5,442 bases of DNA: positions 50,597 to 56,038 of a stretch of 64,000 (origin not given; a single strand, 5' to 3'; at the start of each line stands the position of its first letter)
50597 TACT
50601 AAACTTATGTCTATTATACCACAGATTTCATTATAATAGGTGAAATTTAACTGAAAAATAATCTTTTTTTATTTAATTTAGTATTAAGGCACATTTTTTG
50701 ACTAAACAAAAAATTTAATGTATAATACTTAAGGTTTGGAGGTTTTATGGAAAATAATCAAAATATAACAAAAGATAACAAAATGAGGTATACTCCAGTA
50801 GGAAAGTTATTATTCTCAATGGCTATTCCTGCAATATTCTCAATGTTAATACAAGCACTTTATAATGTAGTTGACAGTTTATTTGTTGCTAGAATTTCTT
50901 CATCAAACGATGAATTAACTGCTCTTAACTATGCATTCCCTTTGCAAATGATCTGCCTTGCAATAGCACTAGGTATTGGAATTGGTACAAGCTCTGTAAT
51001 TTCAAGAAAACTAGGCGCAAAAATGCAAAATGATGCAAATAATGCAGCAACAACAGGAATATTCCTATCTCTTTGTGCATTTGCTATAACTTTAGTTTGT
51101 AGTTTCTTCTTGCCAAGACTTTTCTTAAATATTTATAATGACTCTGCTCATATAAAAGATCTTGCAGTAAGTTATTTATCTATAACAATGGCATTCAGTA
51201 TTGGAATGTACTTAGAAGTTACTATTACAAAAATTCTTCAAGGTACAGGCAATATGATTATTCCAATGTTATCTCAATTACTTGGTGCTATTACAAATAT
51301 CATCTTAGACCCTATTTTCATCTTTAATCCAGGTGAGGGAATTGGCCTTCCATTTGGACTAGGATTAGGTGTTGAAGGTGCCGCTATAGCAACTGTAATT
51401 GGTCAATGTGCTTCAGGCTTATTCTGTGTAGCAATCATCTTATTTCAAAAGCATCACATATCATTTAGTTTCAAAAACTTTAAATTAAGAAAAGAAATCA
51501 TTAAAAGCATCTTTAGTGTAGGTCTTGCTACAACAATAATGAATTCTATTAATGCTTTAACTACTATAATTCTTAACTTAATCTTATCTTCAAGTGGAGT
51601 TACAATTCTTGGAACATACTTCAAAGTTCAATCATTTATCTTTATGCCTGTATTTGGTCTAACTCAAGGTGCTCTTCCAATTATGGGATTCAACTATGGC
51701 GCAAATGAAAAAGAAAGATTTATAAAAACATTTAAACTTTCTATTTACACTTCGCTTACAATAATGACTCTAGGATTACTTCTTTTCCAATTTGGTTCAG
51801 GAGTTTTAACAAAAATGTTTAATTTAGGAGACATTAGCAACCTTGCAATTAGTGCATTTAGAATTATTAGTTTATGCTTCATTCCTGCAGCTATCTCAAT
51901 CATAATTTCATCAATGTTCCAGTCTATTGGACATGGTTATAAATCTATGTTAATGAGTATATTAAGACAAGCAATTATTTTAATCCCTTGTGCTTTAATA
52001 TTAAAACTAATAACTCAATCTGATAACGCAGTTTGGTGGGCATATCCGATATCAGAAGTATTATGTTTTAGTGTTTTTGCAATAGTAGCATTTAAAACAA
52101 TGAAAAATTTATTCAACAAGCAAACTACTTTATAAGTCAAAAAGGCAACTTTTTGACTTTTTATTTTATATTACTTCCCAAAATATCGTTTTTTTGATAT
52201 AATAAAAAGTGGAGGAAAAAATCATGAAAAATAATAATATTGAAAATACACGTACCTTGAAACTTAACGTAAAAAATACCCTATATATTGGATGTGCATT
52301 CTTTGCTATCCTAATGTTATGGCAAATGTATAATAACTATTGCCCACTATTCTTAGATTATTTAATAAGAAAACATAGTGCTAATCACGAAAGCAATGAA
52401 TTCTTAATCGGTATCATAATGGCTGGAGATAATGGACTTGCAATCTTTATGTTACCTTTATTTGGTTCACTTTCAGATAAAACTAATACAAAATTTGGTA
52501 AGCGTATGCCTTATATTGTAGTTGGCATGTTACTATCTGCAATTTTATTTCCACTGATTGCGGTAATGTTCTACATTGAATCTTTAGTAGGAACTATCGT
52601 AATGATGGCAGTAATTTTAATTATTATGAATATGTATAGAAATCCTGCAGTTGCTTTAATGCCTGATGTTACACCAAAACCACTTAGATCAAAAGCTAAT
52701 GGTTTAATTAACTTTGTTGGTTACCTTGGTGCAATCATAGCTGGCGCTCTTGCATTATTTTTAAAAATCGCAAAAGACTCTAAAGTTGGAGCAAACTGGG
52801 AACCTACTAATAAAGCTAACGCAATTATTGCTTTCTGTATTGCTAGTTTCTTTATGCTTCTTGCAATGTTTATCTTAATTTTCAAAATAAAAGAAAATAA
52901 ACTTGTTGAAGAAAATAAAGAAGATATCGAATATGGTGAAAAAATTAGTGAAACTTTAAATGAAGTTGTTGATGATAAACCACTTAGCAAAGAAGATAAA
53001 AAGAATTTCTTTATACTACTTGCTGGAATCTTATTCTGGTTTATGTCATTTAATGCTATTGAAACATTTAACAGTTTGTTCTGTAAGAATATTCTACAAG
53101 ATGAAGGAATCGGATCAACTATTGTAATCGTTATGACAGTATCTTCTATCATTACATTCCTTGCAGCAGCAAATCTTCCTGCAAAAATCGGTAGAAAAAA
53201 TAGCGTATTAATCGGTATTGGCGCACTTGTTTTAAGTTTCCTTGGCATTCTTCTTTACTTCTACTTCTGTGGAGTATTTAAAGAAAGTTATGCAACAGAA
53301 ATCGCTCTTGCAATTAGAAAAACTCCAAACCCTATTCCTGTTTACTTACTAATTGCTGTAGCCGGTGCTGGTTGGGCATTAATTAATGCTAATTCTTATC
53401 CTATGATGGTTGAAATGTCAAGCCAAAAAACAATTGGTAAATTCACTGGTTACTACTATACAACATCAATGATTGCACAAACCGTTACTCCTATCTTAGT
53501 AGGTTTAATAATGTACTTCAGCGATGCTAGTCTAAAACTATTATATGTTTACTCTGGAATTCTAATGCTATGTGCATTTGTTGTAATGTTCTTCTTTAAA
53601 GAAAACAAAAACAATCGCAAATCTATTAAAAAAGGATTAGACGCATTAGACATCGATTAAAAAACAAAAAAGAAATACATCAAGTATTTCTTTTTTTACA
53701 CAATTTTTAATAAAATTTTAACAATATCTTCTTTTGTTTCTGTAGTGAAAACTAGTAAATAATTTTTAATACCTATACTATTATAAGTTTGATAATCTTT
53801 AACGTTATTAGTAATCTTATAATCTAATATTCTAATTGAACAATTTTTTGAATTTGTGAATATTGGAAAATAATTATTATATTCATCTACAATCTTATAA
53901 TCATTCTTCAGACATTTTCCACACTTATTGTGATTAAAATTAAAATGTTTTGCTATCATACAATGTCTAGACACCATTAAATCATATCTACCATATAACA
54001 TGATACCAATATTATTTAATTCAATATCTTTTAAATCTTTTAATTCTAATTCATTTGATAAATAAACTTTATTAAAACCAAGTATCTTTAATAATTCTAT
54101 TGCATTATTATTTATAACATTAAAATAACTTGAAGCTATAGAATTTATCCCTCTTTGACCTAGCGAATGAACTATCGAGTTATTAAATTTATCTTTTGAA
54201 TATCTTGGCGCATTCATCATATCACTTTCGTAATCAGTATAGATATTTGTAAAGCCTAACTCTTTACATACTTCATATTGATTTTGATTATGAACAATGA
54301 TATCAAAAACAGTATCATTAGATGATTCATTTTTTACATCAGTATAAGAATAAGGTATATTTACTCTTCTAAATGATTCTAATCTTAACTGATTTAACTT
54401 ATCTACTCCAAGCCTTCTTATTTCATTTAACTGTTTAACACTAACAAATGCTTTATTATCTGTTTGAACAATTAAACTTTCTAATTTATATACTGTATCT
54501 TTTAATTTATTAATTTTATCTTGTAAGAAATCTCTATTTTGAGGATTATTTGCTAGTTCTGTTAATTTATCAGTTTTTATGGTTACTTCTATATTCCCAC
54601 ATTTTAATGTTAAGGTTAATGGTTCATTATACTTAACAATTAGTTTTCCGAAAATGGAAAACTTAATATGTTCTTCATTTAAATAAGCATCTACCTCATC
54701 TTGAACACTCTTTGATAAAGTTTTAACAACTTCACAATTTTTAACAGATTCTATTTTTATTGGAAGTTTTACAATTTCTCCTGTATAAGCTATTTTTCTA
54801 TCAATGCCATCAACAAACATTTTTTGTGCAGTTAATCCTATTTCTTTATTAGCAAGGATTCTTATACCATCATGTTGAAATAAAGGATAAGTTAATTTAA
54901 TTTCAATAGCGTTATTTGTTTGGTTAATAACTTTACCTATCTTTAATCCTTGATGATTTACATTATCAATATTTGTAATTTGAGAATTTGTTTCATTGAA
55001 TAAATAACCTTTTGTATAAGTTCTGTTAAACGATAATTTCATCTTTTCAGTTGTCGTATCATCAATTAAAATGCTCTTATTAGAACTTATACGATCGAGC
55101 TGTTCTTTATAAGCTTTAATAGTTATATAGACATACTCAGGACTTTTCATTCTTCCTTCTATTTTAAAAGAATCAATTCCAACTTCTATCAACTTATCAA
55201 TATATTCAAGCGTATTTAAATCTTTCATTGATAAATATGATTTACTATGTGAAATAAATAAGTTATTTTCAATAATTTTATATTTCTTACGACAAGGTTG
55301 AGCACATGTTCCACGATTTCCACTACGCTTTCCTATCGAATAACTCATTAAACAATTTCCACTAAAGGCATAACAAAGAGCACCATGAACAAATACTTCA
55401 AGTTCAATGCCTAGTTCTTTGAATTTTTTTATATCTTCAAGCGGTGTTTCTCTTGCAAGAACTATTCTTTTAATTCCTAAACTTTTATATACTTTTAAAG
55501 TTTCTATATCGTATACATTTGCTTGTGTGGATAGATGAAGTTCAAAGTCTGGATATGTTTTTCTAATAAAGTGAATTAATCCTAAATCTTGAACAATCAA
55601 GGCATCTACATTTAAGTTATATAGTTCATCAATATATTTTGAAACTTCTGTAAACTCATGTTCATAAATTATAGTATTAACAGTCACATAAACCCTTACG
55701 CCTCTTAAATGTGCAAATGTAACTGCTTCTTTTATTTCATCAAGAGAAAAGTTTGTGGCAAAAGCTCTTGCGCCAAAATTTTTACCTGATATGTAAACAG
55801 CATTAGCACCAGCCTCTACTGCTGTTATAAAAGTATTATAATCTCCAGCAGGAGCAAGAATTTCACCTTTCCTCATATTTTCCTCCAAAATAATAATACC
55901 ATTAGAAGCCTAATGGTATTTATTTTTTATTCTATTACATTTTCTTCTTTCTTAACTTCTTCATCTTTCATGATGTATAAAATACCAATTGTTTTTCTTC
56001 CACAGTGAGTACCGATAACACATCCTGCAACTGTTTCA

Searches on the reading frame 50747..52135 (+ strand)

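Call 96: search_protein_families(library=pfam, proteins=[window:50747-52135:+], max_evalue=0.00001)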
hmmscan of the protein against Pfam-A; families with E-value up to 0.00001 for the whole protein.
window:50747-52135:+ (462 aa): 2 families
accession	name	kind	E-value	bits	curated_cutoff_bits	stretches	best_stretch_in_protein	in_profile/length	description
PF01554.23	MatE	-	7.6e-44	149.7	24.9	2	28-190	1-161/161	MatE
PF01943.22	Polysacc_synt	-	3.3e-06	27.2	28.2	1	79-301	54-254/274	Polysaccharide biosynthesis protein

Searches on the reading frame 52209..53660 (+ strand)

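Call 96: search_protein_families(library=pfam, proteins=[window:52209-53660:+], max_evalue=0.00001)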
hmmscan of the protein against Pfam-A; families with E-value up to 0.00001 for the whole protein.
window:52209-53660:+ (483 aa): 4 families
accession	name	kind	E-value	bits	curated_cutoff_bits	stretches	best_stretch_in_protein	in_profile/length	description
PF07690.21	MFS_1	-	7.7e-34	117.6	33.4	2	30-353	4-291/347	Major Facilitator Superfamily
PF13347.12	MFS_2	-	7.9e-20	71.2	27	1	28-426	3-368/427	MFS/sugar transport protein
PF12832.13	MFS_1_like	-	1.4e-10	41.2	25.2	1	62-347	31-294/373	MFS_1 like family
PF03209.21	PUCC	-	1.7e-06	27.8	21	1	68-279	18-225/401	PUCC protein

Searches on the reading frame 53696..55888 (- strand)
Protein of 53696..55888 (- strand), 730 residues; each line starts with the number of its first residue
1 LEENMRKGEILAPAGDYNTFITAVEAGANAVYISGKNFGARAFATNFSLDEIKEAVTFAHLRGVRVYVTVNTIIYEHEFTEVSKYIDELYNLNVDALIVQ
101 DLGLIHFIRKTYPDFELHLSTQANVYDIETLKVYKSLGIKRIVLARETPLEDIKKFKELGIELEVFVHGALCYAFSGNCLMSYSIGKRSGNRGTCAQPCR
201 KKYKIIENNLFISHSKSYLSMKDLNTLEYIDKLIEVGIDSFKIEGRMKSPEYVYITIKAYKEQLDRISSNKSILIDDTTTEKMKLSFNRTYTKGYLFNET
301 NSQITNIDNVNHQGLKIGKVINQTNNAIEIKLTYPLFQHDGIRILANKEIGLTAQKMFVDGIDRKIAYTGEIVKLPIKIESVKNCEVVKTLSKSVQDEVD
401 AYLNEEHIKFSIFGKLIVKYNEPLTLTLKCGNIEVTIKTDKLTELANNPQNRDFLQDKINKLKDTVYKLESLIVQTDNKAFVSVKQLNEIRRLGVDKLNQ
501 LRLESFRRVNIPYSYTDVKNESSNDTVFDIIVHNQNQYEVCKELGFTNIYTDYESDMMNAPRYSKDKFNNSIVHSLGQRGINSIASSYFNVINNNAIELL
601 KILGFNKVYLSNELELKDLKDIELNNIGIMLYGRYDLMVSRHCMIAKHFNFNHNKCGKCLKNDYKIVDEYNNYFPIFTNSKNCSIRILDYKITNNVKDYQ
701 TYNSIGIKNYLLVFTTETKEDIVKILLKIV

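Call 96: search_protein_families(library=pfam, proteins=[window:53696-55888:-], max_evalue=0.00001)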
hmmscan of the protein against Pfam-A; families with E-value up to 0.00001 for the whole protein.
window:53696-55888:- (730 aa): 2 families
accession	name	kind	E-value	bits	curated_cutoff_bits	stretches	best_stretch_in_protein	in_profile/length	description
PF01136.24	Peptidase_U32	-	4.4e-88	294.9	22.4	2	81-300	3-231/233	Peptidase family U32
PF12392.13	DUF3656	-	1.7e-15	58.1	22.1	1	387-503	1-109/109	Collagenase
